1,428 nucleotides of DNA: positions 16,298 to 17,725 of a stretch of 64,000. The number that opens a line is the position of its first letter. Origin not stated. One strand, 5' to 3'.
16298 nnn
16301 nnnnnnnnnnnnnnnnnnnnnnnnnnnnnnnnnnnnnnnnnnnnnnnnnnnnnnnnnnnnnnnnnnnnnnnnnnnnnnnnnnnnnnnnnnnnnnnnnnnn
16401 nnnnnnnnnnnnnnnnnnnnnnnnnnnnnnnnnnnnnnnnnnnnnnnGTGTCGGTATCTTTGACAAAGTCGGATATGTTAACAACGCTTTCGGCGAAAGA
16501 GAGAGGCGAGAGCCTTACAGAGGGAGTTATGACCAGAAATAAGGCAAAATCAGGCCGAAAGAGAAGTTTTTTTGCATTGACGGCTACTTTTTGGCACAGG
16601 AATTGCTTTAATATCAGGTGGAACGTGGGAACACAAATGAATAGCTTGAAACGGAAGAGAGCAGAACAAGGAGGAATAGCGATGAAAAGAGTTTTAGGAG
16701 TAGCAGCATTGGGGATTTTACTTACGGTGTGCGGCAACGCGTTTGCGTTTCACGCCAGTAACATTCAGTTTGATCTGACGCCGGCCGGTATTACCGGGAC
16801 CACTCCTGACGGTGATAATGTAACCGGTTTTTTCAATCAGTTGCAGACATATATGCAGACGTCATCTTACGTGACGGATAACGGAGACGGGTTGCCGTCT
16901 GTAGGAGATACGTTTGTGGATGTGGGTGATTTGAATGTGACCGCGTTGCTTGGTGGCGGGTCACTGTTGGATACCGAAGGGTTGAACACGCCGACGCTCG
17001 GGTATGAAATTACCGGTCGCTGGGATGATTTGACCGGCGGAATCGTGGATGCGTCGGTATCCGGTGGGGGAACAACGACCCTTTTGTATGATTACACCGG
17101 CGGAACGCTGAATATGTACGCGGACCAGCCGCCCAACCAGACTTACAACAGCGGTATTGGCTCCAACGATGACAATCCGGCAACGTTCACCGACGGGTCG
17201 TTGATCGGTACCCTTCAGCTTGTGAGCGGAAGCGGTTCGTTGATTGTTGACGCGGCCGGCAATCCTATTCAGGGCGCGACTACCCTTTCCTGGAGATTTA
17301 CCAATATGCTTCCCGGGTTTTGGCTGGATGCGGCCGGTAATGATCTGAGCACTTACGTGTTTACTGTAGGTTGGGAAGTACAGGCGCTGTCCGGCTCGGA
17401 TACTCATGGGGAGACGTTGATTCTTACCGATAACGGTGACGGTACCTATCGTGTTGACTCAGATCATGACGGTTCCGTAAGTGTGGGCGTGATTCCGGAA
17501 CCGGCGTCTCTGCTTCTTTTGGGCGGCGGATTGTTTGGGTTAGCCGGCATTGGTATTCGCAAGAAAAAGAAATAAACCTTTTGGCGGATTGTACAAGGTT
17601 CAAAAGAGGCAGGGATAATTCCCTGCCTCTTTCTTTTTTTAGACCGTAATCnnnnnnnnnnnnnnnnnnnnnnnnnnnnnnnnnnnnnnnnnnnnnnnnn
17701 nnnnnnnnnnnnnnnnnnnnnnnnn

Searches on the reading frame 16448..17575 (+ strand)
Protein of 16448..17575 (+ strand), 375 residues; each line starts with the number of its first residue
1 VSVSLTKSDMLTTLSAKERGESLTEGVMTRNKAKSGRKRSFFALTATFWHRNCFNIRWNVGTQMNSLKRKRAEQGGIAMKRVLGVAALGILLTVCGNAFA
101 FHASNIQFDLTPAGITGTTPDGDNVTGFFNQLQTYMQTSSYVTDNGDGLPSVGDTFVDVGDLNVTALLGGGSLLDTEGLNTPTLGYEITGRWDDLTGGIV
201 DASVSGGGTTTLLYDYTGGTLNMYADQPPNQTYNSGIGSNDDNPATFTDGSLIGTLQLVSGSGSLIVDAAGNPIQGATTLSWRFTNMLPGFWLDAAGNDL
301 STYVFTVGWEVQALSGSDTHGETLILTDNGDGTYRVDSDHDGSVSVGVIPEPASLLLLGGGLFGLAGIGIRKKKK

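Call 71: search_protein_families(library=ncbifam, proteins=[window:16448-17575:+], max_evalue=0.001)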
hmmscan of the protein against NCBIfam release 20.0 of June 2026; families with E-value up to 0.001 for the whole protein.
window:16448-17575:+ (375 aa): 5 families
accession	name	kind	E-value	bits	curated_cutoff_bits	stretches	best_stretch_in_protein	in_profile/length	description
NF033554.9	floc_PepA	equivalog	4.7e-21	75.8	80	1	81-373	2-261/261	flocculation-associated PEP-CTERM protein PepA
NF038125.1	PEP_CTERM_THxN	subfamily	0.0001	22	85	1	345-368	218-242/246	THxN family PEP-CTERM protein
TIGR02595.1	PEP_CTERM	domain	0.00011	22.8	16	1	349-375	1-24/24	PEP-CTERM sorting domain-containing protein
NF041538.1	PEP_EDSA_1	subfamily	0.00031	20.5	100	0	330-371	264-306/307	EDSAP-1 family PEP-CTERM protein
NF038129.1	PEP_NF038129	equivalog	0.00065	19.6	65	0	325-368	146-190/194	NF038129 family PEP-CTERM protein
